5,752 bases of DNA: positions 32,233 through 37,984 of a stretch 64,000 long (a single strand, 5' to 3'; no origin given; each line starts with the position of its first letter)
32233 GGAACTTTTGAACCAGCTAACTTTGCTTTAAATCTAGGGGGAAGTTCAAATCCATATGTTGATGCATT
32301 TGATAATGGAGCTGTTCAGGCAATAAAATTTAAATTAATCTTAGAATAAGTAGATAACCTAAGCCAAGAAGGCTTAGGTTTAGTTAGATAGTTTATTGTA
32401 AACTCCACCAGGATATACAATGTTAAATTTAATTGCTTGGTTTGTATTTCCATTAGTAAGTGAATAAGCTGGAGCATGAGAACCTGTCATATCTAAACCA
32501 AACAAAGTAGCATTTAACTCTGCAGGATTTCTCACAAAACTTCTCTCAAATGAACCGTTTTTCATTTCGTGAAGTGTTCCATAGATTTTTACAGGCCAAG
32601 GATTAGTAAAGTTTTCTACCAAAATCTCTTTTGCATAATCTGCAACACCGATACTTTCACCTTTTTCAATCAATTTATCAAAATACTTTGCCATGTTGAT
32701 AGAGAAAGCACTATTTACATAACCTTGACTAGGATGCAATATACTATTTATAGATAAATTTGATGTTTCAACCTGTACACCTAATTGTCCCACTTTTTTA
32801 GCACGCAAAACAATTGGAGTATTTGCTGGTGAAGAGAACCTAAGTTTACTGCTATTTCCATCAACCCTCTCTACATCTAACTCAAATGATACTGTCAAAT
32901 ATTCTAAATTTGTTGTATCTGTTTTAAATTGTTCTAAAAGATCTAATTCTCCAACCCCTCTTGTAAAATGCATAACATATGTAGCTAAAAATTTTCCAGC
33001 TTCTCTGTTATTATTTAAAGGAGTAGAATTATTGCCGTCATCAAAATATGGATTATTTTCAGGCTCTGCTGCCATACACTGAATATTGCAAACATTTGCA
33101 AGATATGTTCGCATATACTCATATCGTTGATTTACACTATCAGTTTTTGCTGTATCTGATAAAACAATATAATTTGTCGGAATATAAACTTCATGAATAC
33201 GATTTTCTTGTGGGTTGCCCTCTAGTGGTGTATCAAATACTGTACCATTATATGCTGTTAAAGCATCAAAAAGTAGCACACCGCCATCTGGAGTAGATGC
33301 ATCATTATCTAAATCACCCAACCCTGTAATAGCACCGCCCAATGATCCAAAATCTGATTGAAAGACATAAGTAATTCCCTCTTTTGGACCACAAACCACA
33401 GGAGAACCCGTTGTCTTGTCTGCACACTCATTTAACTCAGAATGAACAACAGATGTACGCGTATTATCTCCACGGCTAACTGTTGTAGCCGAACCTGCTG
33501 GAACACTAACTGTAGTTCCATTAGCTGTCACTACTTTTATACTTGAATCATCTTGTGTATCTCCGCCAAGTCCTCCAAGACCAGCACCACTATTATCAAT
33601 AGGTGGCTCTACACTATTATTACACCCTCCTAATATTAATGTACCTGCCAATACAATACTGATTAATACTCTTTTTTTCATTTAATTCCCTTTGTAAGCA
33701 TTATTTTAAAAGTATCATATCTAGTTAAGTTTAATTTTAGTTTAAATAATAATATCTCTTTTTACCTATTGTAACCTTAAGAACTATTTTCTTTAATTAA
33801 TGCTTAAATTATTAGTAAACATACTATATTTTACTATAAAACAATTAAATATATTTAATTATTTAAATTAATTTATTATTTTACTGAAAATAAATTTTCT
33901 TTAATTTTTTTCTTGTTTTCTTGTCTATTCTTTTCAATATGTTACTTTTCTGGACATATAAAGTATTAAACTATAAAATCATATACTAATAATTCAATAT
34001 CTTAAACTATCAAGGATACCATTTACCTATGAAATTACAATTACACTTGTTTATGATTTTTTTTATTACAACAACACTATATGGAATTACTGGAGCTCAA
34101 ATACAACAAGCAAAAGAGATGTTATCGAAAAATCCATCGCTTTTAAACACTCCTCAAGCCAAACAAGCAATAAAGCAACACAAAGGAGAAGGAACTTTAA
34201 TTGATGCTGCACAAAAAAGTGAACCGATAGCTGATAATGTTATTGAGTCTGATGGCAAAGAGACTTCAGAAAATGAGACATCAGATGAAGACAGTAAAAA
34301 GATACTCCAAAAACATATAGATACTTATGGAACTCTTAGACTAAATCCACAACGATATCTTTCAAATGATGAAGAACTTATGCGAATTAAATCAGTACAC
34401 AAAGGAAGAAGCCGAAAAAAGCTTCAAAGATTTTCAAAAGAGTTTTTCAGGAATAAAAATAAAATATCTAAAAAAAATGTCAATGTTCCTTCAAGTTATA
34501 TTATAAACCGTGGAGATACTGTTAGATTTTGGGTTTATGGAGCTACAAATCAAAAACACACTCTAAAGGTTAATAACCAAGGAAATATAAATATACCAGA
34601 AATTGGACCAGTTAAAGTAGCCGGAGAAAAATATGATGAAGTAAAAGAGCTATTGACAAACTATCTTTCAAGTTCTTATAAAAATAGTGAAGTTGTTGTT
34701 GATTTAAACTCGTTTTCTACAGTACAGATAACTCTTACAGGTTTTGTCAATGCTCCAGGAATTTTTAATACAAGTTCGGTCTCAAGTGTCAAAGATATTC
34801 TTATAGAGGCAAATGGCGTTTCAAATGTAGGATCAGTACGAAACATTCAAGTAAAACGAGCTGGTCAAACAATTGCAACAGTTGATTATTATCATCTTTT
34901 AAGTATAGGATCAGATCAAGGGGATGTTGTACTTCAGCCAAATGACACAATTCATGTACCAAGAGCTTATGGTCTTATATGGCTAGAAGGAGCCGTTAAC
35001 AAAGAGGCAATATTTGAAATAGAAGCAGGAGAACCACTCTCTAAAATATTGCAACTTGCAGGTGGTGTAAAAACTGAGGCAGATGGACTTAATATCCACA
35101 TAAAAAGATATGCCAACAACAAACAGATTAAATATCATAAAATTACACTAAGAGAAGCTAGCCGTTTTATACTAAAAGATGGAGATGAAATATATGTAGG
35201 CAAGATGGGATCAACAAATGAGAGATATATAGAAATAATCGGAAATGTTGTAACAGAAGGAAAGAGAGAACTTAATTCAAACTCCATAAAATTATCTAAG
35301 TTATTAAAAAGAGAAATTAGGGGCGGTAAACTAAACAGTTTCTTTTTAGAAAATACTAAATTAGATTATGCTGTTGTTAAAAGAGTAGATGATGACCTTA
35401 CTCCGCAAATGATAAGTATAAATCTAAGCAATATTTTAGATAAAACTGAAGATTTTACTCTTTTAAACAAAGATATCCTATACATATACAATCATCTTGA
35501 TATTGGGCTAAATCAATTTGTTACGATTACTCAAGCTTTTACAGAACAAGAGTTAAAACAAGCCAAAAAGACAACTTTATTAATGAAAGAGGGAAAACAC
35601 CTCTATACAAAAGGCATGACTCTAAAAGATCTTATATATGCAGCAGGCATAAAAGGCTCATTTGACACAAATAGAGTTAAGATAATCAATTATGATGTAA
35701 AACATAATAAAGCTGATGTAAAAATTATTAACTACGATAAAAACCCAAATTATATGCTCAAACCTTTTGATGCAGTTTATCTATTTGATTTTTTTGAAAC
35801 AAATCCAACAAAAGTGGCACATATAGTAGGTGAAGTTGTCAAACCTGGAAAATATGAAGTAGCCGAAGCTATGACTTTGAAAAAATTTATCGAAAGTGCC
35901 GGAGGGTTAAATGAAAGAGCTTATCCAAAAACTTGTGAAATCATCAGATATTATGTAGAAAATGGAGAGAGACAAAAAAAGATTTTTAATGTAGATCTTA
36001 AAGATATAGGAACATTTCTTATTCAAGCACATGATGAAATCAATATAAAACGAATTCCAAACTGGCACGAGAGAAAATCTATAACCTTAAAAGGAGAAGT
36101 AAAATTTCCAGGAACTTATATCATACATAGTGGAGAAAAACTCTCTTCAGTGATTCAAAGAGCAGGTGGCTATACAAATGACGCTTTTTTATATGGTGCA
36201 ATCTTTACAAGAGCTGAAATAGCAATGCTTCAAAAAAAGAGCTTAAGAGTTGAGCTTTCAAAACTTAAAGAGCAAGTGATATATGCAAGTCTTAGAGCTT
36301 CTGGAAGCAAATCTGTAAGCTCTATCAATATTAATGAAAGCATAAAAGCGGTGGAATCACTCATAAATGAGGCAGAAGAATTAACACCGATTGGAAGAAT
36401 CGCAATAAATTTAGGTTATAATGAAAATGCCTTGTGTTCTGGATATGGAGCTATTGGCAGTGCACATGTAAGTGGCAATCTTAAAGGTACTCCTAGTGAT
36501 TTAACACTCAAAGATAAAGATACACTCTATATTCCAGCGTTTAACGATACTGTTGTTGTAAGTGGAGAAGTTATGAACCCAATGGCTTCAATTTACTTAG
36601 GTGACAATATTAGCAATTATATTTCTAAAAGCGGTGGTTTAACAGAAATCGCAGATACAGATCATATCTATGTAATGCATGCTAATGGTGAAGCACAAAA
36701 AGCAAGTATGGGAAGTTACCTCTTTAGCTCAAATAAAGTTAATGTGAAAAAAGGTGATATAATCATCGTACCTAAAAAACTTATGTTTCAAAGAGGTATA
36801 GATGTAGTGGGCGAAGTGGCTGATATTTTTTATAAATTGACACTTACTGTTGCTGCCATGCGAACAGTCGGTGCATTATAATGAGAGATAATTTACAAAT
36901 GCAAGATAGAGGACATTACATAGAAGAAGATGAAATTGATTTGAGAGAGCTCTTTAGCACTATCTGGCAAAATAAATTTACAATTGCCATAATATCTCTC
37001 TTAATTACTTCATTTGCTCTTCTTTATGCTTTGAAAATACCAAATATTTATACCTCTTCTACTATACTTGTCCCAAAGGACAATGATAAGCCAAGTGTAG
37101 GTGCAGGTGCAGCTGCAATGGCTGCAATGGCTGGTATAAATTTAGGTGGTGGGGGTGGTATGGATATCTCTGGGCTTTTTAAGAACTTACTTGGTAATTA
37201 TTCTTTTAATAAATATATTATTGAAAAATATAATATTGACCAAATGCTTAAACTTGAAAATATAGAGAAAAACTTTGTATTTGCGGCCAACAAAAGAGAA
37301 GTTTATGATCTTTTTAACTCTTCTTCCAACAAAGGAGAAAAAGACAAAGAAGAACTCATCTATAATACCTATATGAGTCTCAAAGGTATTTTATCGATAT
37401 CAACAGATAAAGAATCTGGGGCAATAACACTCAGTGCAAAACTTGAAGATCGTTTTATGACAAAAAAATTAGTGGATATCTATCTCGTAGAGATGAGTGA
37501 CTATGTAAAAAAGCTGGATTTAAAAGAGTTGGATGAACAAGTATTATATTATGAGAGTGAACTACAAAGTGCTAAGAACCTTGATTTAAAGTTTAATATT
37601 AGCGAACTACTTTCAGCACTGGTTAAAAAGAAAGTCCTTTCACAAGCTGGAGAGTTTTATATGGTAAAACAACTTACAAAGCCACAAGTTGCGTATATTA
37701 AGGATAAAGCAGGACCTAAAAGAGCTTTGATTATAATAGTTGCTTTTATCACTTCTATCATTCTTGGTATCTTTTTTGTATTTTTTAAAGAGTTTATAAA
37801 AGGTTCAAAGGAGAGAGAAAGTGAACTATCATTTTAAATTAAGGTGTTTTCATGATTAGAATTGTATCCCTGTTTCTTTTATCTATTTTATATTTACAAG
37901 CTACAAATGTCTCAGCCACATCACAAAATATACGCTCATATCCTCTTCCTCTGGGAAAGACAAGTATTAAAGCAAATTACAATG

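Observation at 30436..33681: Convergent paralogous lipoproteins sharing an unassigned ~300-aa C-terminal domain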

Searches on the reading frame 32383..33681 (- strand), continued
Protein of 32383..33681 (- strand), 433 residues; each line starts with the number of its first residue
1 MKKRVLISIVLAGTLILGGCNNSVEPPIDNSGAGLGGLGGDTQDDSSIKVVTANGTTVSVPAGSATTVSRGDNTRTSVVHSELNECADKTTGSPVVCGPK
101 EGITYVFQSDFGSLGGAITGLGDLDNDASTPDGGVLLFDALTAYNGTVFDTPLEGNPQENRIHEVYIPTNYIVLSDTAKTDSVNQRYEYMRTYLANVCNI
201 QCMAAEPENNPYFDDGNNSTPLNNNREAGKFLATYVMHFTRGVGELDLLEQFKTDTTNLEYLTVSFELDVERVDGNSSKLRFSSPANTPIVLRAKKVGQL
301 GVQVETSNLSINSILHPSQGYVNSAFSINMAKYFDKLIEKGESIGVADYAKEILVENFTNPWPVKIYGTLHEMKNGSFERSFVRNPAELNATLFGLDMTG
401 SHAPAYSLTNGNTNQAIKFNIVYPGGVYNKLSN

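Call 87: find_encoding_contigs(protein=P0061, flank=10000, max_places=2)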
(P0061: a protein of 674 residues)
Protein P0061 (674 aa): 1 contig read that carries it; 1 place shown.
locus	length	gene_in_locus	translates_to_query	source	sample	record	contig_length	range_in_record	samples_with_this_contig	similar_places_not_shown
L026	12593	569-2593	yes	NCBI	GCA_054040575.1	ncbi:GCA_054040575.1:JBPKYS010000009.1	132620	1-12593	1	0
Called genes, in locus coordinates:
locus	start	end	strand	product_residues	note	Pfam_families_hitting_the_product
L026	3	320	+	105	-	?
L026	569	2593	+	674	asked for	PF11974:bMG3 (faint)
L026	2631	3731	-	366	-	PF01926:MMR_HSR1, PF02421:FeoB_N (weak), PF06071:YchF-GTPase_C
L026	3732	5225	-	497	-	PF02789:Peptidase_M17_N (faint), PF00883:Peptidase_M17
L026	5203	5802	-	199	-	PF09335:VTT_dom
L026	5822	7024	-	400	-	PF00291:PALP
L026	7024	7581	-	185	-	PF00156:Pribosyltran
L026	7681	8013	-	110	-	PF24161:CCDC39 (weak)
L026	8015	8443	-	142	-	PF02502:LacAB_rpiB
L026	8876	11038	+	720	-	PF08495:FIST, PF10442:FIST_C, PF08447:PAS_3, PF00990:GGDEF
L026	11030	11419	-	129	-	PF02472:ExbD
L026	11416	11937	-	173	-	PF01618:MotA_ExbB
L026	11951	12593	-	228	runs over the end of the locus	PF03544:TonB_C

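Call 90: find_related_loci(query=A2, collection=metagenome_contigs, flank=5000)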
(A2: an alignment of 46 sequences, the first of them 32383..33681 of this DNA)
Query A2 (433 aa) in metagenome_contigs; peptide patterns used: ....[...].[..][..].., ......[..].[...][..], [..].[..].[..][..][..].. (x = any residue, [..] = any of these).
146 stretches matched a pattern; 14 encode a relative of the query (tblastn E <= 1e-3); 14 distinct loci.
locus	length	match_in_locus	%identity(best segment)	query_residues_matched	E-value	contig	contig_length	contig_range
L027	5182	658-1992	80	1-433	0e+0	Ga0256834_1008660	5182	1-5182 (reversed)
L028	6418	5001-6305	73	1-431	0e+0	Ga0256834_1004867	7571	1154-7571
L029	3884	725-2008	58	1-432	4e-162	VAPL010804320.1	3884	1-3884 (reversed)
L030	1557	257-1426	58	39-433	1e-159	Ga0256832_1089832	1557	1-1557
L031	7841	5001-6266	53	1-431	2e-138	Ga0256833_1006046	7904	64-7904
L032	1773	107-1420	53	1-431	2e-144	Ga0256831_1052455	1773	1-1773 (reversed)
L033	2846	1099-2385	50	1-431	1e-133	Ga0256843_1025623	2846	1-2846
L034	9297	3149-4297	53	47-433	2e-125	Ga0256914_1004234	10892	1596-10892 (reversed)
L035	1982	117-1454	49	1-430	2e-127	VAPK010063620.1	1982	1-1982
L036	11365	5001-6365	46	1-430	5e-115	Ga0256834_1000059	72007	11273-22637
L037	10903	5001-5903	36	88-422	4e-56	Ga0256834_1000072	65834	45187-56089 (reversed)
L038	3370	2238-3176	34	78-422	5e-51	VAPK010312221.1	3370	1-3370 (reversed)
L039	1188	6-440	60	285-431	8e-52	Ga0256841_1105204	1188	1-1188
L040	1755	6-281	42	332-422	4e-18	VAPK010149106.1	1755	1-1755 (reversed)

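Call 93: search_protein_families(library=pfam, proteins=[L011:3321-5393:+, L011:5393-6571:+, L011:6626-7774:+, L011:7784-8182:-, L011:8775-9236:+, L011:9255-10178:+, L011:10205-10972:+, L011:10985-12319:+], max_evalue=0.001)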
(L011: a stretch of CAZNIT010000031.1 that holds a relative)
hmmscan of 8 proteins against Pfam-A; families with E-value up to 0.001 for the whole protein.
L011:3321-5393:+ (691 aa): 8 families
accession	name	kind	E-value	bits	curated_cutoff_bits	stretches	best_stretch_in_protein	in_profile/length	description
PF03781.23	FGE-sulfatase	-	5.2e-34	118.5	23.3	1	187-438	4-255/255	Sulfatase-modifying factor enzyme 1-like domain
PF13847.12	Methyltransf_31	-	1.5e-12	47.9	27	1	492-536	5-52/145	Methyltransferase domain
PF08242.18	Methyltransf_12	-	9.4e-11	42.8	30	1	495-616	1-98/98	Methyltransferase domain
PF08241.18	Methyltransf_11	-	2.2e-09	38.3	21.2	1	495-618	1-95/95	Methyltransferase domain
PF13649.12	Methyltransf_25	-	3.4e-09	37.7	27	1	495-541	2-50/97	Methyltransferase domain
PF13489.12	Methyltransf_23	-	2.4e-08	34.3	27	1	488-634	20-132/164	Methyltransferase domain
PF12867.12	DinB_2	-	9.3e-07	29.8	24.8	1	37-156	17-127/128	DinB superfamily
PF05219.18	DREV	-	6.9e-05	22.5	26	0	582-627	150-197/265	DREV methyltransferase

L011:5393-6571:+ (393 aa): 1 family
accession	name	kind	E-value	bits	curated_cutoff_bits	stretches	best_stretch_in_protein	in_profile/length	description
PF00155.27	Aminotran_1_2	-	6.1e-40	137.9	19.7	1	28-376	2-359/361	Aminotransferase class I and II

L011:6626-7774:+ (383 aa): 1 family
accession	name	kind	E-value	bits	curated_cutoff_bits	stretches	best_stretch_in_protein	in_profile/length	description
PF00691.25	OmpA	-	4.2e-22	78.8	27.2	1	281-376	1-98/98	OmpA family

L011:7784-8182:- (133 aa): 0 families

L011:8775-9236:+ (154 aa): 0 families

L011:9255-10178:+ (308 aa): 9 families
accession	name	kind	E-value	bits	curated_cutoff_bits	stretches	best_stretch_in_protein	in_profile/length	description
PF07992.20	Pyr_redox_2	-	1.6e-50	172.6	26.1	1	3-296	2-291/291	Pyridine nucleotide-disulphide oxidoreductase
PF13738.12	Pyr_redox_3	-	1.8e-21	77.1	30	2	76-279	99-305/305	Pyridine nucleotide-disulphide oxidoreductase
PF00070.33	Pyr_redox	-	4.1e-15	56.5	22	1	146-217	2-79/82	Pyridine nucleotide-disulphide oxidoreductase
PF00890.30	FAD_binding_2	-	6.3e-07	29.4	20.4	1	3-43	1-41/414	FAD binding domain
PF03486.20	HI0933_like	-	8.4e-07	29.1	50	0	3-38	2-37/244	HI0933-like protein Rossmann domain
PF12831.13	FAD_oxidored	-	5.6e-06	26.3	27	1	3-43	1-41/416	FAD dependent oxidoreductase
PF01946.23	Thi4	-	7.4e-05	22.5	26.2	0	3-39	19-56/235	Thi4 family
PF01266.30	DAO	-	0.00015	21.9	27.9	1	3-39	1-38/353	FAD dependent oxidoreductase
PF13450.12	NAD_binding_8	-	0.00042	21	21.9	0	6-44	1-39/68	NAD(P)-binding Rossmann-like domain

L011:10205-10972:+ (256 aa): 2 families
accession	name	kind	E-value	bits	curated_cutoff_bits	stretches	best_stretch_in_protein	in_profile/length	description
PF05173.19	DapB_C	-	1.1e-43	148.6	27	1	119-254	1-121/121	Dihydrodipicolinate reductase, C-terminus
PF01113.26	DapB_N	-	1.2e-23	84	25.6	1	2-116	1-124/124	Dihydrodipicolinate reductase, N-terminus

L011:10985-12319:+ (445 aa): 4 families
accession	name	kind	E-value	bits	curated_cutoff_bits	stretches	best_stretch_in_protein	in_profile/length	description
PF13537.11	GATase_7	-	1.7e-19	70.5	25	1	80-200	7-121/123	Glutamine amidotransferase domain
PF13522.11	GATase_6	-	3.7e-16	59.8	27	1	65-196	9-130/130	Glutamine amidotransferase domain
PF00156.33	Pribosyltran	-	6.3e-06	26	26.3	1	276-373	30-120/158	Phosphoribosyl transferase domain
PF00310.26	GATase_2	-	5.1e-05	22.6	19.9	0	160-220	333-395/420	Glutamine amidotransferases class-II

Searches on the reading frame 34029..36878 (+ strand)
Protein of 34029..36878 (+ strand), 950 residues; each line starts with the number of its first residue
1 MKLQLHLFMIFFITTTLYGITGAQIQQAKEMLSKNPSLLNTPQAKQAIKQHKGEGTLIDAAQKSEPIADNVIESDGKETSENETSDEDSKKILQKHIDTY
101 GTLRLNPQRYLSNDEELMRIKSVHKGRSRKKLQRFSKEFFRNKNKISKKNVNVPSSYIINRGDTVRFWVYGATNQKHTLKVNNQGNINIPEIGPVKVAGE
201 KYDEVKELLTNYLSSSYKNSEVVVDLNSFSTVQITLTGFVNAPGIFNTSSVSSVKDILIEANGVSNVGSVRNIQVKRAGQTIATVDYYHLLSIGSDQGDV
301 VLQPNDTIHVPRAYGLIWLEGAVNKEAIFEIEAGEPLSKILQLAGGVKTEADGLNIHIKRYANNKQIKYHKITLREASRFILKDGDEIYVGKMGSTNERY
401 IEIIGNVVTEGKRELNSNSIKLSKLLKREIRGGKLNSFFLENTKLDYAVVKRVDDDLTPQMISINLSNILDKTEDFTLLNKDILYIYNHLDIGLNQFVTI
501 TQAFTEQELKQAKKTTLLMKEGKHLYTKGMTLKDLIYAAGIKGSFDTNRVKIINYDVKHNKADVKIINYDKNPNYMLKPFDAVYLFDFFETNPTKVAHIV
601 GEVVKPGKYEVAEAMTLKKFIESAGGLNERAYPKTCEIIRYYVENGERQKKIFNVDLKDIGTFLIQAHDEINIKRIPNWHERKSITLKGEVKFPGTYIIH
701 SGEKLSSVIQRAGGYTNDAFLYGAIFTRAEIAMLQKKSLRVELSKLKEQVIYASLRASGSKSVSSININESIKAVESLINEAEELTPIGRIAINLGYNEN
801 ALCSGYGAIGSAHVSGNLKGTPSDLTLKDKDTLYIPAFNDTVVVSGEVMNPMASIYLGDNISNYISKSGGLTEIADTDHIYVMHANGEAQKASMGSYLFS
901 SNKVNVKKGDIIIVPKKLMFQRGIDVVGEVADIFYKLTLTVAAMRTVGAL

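Call 22: search_protein_families(library=pfam, proteins=[window:34029-36878:+], max_evalue=0.001)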
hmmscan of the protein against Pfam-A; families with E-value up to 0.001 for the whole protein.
window:34029-36878:+ (950 aa): 3 families
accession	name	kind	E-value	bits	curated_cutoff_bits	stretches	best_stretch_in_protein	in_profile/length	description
PF22461.2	SLBB_2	-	4e-34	117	27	2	597-666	3-72/79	SLBB domain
PF10531.15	SLBB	-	8.5e-31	106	27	2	597-647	2-50/55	SLBB domain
PF02563.21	Poly_export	-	1e-14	54.9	28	1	152-226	2-76/77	Polysaccharide biosynthesis/export protein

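Call 50: search_protein_families(library=ncbifam, proteins=[window:34029-36878:+], max_evalue=0.01)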
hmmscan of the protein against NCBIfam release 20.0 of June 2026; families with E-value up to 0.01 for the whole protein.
window:34029-36878:+ (950 aa): 6 families
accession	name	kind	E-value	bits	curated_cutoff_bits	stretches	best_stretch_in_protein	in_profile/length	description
TIGR03028.1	EpsE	equivalog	2.2e-30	105.7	262.65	2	157-377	2-225/239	polysaccharide export protein EpsE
TIGR03027.2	pepcterm_export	equivalog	1.9e-25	89.5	180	3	156-313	2-167/169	XrtA/PEP-CTERM system exopolysaccharide export protein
NF011658.0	PRK15078.1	subfamily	2.8e-22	79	333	1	180-372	119-314/380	polysaccharide export protein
NF041843.1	EpsY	equivalog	5.1e-17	61.8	320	1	148-277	44-173/211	exopolysaccharide export protein EpsY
TIGR01959.1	nuoF_fam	equivalog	3.8e-07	28.9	558.65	0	592-629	232-270/410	NADH-quinone oxidoreductase subunit NuoF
NF045978.1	ComEA_MAG0490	equivalog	6.6e-05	22.7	98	0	667-713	25-71/162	MAG0490 family ComEA-like DNA-binding protein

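Call 82: search_solved_structures(query=window:34029-36878:+, max_evalue=0.01)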
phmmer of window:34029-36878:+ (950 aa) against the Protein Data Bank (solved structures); distinct sequences matched with E-value up to 0.01: 9.
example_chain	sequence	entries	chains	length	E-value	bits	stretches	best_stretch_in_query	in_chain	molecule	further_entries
2w8i_A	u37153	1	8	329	2.6e-08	35.7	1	181-363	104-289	PUTATIVE OUTER MEMBRANE LIPOPROTEIN WZA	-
2w8h_A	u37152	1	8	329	2.7e-08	35.6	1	181-362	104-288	PUTATIVE OUTER MEMBRANE LIPOPROTEIN WZA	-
2j58_A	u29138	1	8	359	3.1e-08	35.4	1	181-363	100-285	OUTER MEMBRANE LIPOPROTEIN WZA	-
26gs_O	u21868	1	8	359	1.5e-06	29.9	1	183-349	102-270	Putative polysaccharide export protein Wza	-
9xgv_C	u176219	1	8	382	1.7e-06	29.6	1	183-349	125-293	Putative polysaccharide export protein Wza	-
9r60_A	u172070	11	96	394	1.9e-06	29.5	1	183-349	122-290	Putative polysaccharide export protein Wza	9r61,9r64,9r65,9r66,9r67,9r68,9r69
9v6l_D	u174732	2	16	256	4.7e-06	28.2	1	180-314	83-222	Biofilm formation protein PslD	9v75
9n9a_A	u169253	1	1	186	5.6e-06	28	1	159-314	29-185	Polysaccharide export protein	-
7xfd_A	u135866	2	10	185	0.00013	23.5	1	183-312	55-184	Polysaccharide export protein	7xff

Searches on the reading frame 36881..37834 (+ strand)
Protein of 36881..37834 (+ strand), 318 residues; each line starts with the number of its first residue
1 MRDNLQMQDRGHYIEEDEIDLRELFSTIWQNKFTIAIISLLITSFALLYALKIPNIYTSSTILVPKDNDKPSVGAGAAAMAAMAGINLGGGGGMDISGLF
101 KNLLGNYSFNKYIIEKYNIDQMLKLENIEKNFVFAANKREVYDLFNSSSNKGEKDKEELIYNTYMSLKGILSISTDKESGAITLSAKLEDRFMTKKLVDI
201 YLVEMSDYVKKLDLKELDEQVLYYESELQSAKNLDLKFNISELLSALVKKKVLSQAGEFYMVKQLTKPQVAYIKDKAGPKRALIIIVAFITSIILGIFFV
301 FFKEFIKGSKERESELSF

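Call 22: search_protein_families(library=pfam, proteins=[window:36881-37834:+], max_evalue=0.001)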
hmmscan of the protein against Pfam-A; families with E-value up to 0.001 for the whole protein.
window:36881-37834:+ (318 aa): 2 families
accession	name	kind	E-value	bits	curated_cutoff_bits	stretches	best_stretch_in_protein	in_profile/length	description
PF02706.20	Wzz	-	1.9e-14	54.2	25.5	1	17-74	1-55/91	Chain length determinant protein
PF13807.11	GNVR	-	0.0007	19.9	27.7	0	275-304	52-81/82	G-rich domain on putative tyrosine kinase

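Call 50: search_protein_families(library=ncbifam, proteins=[window:36881-37834:+], max_evalue=0.01)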
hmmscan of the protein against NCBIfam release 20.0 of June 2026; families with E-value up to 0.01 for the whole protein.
window:36881-37834:+ (318 aa): 9 families
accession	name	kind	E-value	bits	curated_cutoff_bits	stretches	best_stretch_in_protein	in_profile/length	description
NF007699.1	PRK10381.1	equivalog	3.4e-09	36.1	300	1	15-182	23-185/368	LPS O-antigen length regulator Wzz(fepE)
TIGR01006.1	polys_exp_MPA1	subfamily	2.2e-07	30.5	296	1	16-69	5-59/226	CspC family polysaccharide chain length determinant protein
NF012015.1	PRK15471.1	equivalog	2.4e-07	30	267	1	11-107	10-99/325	LPS O-antigen chain length determinant protein WzzB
TIGR01005.1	eps_transp_fam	subfamily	5.1e-05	21.7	411.7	0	16-68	1-53/754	exopolysaccharide transport protein family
NF008568.0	PRK11519.1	equivalog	0.00011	20.6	1068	0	14-63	13-62/720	tyrosine-protein kinase Wzc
NF008645.0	PRK11638.1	equivalog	0.00034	19.9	332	1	13-62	11-60/349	ECA polysaccharide chain length modulation protein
NF007350.0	PRK09841.1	equivalog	0.00056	18.1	1248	1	9-66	8-65/726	tyrosine-protein kinase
TIGR03007.1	pepcterm_ChnLen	equivalog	0.00064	18.1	278.85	0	20-63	2-46/498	XrtA system polysaccharide chain length determinant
TIGR01010.1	BexC_CtrB_KpsE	subfamily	0.0033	16.6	437.5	0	46-254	19-204/362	polysaccharide export inner-membrane protein, BexC/CtrB/KpsE family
